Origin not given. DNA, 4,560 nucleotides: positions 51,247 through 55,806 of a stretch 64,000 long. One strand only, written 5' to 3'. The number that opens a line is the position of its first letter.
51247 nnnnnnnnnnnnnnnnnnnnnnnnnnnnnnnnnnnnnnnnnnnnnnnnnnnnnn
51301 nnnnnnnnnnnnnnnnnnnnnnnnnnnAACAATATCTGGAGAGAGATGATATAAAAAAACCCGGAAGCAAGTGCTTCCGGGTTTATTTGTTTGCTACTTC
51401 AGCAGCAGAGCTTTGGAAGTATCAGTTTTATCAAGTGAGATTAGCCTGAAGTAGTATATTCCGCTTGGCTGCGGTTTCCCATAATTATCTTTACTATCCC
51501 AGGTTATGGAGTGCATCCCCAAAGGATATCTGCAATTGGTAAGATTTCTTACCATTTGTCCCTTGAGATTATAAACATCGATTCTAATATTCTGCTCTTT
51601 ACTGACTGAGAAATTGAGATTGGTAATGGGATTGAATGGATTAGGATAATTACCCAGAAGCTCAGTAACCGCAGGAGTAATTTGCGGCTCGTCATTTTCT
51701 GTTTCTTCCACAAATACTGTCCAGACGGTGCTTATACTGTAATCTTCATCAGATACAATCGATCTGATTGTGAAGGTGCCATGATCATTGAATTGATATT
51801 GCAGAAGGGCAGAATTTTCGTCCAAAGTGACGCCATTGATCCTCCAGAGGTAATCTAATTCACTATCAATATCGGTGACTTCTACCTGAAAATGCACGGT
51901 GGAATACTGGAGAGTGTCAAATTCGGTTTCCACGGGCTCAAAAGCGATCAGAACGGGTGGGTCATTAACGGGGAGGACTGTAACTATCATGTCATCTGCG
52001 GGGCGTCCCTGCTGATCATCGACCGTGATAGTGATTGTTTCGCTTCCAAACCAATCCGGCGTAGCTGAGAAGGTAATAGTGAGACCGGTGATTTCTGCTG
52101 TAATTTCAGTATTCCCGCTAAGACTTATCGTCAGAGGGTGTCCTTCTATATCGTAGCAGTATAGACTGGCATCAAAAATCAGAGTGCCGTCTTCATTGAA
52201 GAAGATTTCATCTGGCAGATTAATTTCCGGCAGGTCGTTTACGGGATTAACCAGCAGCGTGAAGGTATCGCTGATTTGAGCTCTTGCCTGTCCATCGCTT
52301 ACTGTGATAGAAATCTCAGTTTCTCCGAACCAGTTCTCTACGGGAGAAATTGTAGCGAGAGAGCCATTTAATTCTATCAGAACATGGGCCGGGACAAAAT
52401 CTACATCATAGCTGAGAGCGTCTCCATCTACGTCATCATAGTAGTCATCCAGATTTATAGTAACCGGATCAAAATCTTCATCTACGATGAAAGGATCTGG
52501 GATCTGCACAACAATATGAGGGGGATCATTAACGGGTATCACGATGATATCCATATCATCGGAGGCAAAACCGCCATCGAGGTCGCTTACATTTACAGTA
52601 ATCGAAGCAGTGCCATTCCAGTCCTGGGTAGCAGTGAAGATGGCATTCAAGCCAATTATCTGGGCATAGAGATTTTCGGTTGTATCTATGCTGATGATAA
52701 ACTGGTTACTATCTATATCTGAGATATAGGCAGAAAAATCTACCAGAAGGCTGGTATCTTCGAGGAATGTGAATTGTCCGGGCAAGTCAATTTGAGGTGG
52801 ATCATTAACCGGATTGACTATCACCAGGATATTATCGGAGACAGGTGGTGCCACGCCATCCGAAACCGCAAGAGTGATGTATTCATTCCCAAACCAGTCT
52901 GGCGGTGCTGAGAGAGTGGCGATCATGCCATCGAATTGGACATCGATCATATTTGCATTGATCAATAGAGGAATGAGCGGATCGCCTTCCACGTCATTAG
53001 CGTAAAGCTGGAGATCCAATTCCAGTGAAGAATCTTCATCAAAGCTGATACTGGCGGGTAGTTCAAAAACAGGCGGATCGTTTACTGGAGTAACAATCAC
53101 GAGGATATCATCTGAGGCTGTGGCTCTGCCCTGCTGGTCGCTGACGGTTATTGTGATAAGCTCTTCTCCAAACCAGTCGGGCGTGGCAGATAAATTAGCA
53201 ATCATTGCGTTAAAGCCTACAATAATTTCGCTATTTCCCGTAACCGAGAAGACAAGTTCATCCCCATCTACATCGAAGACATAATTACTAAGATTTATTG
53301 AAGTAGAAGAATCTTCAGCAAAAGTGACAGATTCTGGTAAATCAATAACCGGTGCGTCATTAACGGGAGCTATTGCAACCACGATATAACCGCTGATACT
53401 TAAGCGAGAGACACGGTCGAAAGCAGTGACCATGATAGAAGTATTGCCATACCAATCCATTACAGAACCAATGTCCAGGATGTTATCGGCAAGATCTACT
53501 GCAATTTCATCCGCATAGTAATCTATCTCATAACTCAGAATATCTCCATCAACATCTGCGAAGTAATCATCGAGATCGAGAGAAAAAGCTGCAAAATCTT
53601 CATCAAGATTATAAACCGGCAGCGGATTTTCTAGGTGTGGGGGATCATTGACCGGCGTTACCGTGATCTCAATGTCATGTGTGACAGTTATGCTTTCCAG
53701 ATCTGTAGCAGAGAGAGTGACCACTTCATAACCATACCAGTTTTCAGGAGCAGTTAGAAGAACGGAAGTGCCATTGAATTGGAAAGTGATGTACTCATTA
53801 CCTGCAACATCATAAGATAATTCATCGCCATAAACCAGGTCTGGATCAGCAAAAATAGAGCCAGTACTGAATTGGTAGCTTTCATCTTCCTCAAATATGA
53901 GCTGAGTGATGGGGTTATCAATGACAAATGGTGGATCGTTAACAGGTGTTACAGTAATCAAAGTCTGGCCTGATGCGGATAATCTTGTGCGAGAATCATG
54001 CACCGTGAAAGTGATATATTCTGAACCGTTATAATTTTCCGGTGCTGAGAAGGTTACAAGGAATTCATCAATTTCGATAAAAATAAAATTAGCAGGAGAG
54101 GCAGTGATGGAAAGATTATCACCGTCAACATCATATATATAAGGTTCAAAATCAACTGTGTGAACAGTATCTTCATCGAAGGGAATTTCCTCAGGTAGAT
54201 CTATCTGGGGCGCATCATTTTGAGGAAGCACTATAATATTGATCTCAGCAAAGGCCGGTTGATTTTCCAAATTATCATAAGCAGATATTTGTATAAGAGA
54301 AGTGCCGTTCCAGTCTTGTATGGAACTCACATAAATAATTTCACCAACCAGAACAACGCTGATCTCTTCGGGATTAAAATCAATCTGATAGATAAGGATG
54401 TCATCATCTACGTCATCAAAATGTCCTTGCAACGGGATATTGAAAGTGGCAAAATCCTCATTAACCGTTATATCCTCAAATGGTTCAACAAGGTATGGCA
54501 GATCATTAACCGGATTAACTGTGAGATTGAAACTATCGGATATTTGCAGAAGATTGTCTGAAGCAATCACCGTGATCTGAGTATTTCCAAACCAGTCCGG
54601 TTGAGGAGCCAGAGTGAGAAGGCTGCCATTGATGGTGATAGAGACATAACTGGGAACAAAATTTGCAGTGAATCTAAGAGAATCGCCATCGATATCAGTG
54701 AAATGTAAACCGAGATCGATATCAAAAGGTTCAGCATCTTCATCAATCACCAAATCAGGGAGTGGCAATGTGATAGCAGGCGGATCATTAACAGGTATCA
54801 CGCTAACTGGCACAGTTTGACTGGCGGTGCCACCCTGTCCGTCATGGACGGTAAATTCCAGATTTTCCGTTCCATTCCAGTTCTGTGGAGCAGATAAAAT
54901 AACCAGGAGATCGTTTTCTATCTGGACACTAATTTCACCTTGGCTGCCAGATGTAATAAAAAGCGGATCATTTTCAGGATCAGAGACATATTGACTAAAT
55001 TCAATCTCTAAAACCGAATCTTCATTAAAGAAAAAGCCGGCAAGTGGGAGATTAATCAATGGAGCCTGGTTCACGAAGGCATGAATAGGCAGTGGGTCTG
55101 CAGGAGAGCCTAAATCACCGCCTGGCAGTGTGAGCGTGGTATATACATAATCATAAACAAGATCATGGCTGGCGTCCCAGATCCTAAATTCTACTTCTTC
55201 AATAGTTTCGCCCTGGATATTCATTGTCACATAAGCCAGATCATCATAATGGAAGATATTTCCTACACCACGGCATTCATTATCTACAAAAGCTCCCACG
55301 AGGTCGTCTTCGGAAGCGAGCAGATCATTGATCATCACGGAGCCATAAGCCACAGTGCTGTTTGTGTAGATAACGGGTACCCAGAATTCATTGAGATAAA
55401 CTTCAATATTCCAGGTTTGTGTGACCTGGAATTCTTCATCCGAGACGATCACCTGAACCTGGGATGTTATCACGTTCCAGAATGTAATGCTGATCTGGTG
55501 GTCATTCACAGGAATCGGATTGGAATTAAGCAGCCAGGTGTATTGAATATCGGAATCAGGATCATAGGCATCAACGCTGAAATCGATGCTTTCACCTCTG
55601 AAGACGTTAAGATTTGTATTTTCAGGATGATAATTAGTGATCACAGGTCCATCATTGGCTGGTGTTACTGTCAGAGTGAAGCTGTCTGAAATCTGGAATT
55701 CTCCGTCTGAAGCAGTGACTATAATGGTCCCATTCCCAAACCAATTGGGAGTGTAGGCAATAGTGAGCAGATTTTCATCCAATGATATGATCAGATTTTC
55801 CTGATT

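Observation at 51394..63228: A ~3.9k-aa single-ORF surface protein with an ordered super-repeat architecture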

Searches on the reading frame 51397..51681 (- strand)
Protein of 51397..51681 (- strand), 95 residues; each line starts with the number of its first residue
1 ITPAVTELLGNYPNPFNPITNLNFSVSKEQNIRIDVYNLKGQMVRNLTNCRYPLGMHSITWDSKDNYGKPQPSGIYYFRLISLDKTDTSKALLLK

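Call 11: search_protein_families(library=pfam, proteins=[window:51397-51681:-], max_evalue=10)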
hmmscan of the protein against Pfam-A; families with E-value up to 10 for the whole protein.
seq(95 aa): 3 families
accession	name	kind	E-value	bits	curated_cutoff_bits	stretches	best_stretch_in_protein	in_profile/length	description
PF13860.13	FlgD_ig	-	1.5e-07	31.8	27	1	28-80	21-73/79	FlgD Ig-like domain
PF18962.6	Por_Secre_tail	-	5e-07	30.4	27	1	12-86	2-68/75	Secretion system C-terminal sorting domain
PF13585.12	CHU_C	-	0.00015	22.3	27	1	26-86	20-77/86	CHU_C Type IX secretion signal domain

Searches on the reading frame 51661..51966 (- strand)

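Call 11: search_protein_families(library=pfam, proteins=[window:51661-51966:-], max_evalue=10)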
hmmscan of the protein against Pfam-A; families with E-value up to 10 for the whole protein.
seq(102 aa): 2 families
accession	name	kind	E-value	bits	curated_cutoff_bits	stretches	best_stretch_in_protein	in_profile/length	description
PF13927.12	Ig_3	-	0.0077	17.2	30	1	3-73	1-66/78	Immunoglobulin domain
PF00801.26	PKD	-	0.032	14.7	23.5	1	22-80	15-74/80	PKD domain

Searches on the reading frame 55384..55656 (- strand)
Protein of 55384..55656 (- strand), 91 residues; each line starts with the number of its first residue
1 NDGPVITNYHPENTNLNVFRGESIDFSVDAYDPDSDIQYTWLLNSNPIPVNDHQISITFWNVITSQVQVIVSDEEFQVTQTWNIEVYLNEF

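Call 11: search_protein_families(library=pfam, proteins=[window:55384-55656:-], max_evalue=10)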
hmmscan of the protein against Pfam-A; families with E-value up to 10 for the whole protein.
seq(91 aa): 1 family
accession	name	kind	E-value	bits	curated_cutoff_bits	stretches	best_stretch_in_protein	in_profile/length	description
PF13927.12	Ig_3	-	0.00041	21.2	30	1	4-61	2-51/78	Immunoglobulin domain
